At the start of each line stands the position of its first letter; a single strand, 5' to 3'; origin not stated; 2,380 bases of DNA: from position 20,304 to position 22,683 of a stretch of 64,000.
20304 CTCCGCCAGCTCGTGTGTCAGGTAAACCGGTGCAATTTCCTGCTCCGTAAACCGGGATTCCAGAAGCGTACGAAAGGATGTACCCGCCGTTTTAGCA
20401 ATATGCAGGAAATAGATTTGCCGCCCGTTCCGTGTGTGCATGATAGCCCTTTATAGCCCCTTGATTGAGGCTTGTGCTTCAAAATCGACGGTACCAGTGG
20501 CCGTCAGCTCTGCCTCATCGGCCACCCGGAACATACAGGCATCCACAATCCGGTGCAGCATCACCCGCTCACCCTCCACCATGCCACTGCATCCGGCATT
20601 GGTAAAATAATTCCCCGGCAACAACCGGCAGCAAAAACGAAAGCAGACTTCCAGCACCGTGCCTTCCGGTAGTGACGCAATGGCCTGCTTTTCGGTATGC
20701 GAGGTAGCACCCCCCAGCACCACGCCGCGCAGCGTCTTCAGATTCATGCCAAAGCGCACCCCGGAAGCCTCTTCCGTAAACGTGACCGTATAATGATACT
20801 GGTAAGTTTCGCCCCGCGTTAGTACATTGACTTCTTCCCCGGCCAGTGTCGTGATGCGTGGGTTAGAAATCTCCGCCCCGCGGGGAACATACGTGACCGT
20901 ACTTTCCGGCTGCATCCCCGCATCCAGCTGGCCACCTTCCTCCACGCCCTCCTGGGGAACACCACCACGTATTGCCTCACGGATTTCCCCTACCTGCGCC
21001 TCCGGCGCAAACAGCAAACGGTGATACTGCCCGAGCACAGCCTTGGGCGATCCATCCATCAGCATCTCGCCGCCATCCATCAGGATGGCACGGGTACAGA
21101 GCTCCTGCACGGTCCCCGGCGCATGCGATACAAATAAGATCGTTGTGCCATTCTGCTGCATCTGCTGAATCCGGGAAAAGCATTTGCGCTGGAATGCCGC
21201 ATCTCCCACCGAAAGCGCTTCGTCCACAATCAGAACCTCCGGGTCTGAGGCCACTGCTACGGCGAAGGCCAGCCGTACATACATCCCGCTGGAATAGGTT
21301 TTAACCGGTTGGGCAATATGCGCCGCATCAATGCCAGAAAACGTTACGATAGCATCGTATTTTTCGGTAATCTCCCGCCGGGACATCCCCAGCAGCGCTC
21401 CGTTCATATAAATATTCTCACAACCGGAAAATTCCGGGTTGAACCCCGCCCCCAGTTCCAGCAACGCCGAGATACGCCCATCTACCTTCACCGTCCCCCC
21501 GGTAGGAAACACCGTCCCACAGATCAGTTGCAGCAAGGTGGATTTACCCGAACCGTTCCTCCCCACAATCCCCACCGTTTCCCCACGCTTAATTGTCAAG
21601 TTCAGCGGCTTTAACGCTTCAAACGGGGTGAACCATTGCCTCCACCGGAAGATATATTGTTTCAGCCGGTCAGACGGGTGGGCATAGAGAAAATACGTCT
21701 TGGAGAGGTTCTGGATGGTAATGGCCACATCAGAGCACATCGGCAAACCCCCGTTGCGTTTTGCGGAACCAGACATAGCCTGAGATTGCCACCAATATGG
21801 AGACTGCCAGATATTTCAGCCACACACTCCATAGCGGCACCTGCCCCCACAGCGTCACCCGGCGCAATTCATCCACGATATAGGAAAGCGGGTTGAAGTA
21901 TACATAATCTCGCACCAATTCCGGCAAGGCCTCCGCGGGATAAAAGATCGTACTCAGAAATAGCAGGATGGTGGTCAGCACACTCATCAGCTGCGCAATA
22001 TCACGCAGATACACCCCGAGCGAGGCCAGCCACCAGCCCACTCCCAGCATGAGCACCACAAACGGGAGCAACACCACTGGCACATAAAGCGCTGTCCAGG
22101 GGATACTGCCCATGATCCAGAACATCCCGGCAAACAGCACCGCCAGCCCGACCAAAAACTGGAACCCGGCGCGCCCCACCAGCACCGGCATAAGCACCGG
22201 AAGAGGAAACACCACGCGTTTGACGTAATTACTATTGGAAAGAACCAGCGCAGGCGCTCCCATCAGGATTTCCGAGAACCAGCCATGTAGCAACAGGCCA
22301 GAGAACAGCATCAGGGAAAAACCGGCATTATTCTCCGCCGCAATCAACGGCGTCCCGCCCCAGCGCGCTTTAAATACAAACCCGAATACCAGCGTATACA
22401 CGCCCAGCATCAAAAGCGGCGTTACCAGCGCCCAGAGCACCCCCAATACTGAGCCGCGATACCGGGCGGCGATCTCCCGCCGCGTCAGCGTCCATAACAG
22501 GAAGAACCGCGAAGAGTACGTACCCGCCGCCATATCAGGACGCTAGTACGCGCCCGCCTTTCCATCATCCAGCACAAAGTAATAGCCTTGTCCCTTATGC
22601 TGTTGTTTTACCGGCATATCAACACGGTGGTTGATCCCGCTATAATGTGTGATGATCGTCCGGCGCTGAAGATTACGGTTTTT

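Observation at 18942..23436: Glycosyltransferase-free operon: PhyH dioxygenase - Wzm - Wzt with C-terminal extension - tandem sulfotransferase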

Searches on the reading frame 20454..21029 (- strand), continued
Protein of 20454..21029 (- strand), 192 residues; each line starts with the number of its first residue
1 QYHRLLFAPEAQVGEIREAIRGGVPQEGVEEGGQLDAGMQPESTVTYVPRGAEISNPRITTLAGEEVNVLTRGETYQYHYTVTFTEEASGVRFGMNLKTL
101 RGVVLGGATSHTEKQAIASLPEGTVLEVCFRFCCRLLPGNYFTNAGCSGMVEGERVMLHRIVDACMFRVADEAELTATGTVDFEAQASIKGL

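Call 101: search_protein_families(library=pfam, proteins=[L019:2951-4549:+, L024:9066-10826:-, L033:2763-3488:+, L044:2-4138:+, L020:4781-6192:+, L009:1518-3461:-, L013:4605-5552:+, L018:4128-7799:+, L031:10417-14592:+, L024:4976-5782:-], max_evalue=0.1)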
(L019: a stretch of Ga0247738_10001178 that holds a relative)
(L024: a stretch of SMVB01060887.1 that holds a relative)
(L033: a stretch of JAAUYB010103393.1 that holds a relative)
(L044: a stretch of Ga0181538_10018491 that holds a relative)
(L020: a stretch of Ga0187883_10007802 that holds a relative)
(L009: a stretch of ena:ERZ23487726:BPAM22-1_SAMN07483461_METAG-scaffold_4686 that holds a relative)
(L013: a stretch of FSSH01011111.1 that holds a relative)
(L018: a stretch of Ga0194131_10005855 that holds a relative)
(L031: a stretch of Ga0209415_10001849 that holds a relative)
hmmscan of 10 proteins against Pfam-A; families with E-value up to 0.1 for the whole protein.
L019:2951-4549:+ (532 aa): 3 families
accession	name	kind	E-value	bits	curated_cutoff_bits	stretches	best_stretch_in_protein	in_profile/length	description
PF04513.17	Baculo_PEP_C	-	0.0009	19.8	38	1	289-350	51-117/140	Baculovirus polyhedron envelope protein, PEP, C terminus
PF13469.12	Sulfotransfer_3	-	0.0044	17.8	27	1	32-229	2-215/216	Sulfotransferase family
PF06156.18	YabA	-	0.033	15.2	30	0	424-491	12-68/103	Initiation control protein YabA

L024:9066-10826:- (586 aa): 1 family
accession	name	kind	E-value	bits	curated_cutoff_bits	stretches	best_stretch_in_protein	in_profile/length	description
PF13469.12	Sulfotransfer_3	-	0.024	15.3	27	1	43-239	3-215/216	Sulfotransferase family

L033:2763-3488:+ (242 aa): 2 families
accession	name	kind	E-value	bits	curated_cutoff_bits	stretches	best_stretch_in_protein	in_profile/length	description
PF13469.12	Sulfotransfer_3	-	3.8e-05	24.5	27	1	26-223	3-215/216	Sulfotransferase family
PF00685.33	Sulfotransfer_1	-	0.016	15.1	22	0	178-227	139-188/255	Sulfotransferase domain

L044:2-4138:+ (1378 aa): 3 families
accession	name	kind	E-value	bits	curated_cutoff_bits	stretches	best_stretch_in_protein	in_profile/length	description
PF00535.33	Glycos_transf_2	-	5e-30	105.1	23.3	1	864-985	1-119/168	Glycosyl transferase family 2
PF10111.15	Glyco_tranf_2_2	-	3.3e-06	27.2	27.3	1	865-1059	2-215/276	Glycosyltransferase like family 2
PF13632.12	Glyco_trans_2_3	-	7.5e-06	26.3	27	1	947-1059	1-120/198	Glycosyl transferase family group 2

L020:4781-6192:+ (470 aa): 1 family
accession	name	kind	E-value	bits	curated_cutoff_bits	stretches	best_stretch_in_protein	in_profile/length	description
PF00685.33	Sulfotransfer_1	-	0.026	14.3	22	0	128-267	3-107/255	Sulfotransferase domain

L009:1518-3461:- (647 aa): 1 family
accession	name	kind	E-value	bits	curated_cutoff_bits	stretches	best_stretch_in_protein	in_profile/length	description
PF05278.17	PEARLI-4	-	0.036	14.2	29.9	1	317-378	147-208/234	Arabidopsis phospholipase-like protein (PEARLI 4)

L013:4605-5552:+ (315 aa): 0 families

L018:4128-7799:+ (1223 aa): 8 families
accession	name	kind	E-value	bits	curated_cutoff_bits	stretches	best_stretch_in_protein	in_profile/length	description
PF00535.33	Glycos_transf_2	-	5.3e-50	170.1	23.3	2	676-836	1-167/168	Glycosyl transferase family 2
PF13641.12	Glyco_tranf_2_3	-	1e-18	68.6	27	2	933-1155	1-214/230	Glycosyltransferase like family 2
PF10111.15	Glyco_tranf_2_2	-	1.4e-08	35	27.3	1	676-859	1-203/276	Glycosyltransferase like family 2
PF13632.12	Glyco_trans_2_3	-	3.3e-08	34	27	1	1099-1158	72-128/198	Glycosyl transferase family group 2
PF13469.12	Sulfotransfer_3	-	2.7e-07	31.5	27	1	44-242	2-215/216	Sulfotransferase family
PF06217.17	GAGA_bind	-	0.0034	18.1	26.6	1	338-397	32-93/284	GAGA binding protein-like family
PF12072.13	RNase_Y_N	-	0.0034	17.3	32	1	329-406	61-138/201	RNase Y N-terminal region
PF13506.12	Glyco_transf_21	-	0.0077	16.2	21.7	0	1030-1147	45-149/174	Glycosyl transferase family 21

L031:10417-14592:+ (1391 aa): 5 families
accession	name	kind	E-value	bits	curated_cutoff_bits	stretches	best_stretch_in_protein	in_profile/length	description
PF00535.33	Glycos_transf_2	-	1.7e-30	106.6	23.3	1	877-997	1-118/168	Glycosyl transferase family 2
PF13641.12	Glyco_tranf_2_3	-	3.1e-13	50.7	27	1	876-991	3-119/230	Glycosyltransferase like family 2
PF10111.15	Glyco_tranf_2_2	-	9.3e-06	25.8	27.3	1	878-1072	2-215/276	Glycosyltransferase like family 2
PF13632.12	Glyco_trans_2_3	-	1.2e-05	25.6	27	1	960-1070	1-119/198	Glycosyl transferase family group 2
PF05557.18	MAD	-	0.086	11.7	30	0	425-576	9-167/661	Mitotic checkpoint protein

L024:4976-5782:- (268 aa): 3 families
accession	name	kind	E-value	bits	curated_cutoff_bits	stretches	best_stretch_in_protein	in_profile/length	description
PF06990.17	Gal-3-0_sulfotr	-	0.00018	21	27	1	50-127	109-192/402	Galactose-3-O-sulfotransferase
PF03567.20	Sulfotransfer_2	-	0.0015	19.1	22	1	2-108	10-106/252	Sulfotransferase family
PF00685.33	Sulfotransfer_1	-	0.032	14.1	22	1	65-123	71-131/255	Sulfotransferase domain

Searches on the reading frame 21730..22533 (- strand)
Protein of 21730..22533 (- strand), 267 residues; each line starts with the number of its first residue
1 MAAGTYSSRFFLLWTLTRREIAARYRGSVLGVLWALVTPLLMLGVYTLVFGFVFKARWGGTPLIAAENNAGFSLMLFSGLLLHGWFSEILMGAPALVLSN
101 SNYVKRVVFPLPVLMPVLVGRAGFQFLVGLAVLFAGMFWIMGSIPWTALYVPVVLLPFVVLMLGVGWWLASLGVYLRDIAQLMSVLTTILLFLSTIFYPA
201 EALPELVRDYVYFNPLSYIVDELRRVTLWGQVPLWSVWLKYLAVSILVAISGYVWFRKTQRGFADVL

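Call 4: search_protein_families(library=pfam, proteins=[window:21730-22533:-], max_evalue=0.01)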
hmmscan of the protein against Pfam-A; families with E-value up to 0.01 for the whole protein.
window:21730-22533:- (267 aa): 1 family
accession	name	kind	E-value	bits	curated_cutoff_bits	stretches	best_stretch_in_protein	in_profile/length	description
PF01061.29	ABC2_membrane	-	5.5e-24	85.3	26.9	1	13-225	3-208/211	ABC-2 type transporter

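Call 63: search_protein_families(library=ncbifam, proteins=[window:21730-22533:-], max_evalue=0.001)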
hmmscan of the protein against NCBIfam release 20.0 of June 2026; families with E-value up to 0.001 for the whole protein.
window:21730-22533:- (267 aa): 4 families
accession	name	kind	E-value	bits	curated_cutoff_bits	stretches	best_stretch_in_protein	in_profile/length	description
NF050053.1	CapPschTportKpsM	equivalog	8e-09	35.8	300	1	15-248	7-237/257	capsule polysaccharide transporter KpsM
NF050109.1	galactan_ABC_perm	equivalog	1.3e-06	28.1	380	1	13-251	23-256/272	galactan export ABC transporter permease subunit Wzm/RfbD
TIGR01247.1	drrB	subfamily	3.7e-05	23.5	223.05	1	33-252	14-229/236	daunorubicin resistance ABC transporter membrane protein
NF011648.0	PRK15066.1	subfamily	5.4e-05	22.9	225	1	119-243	112-236/257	ABC transporter permease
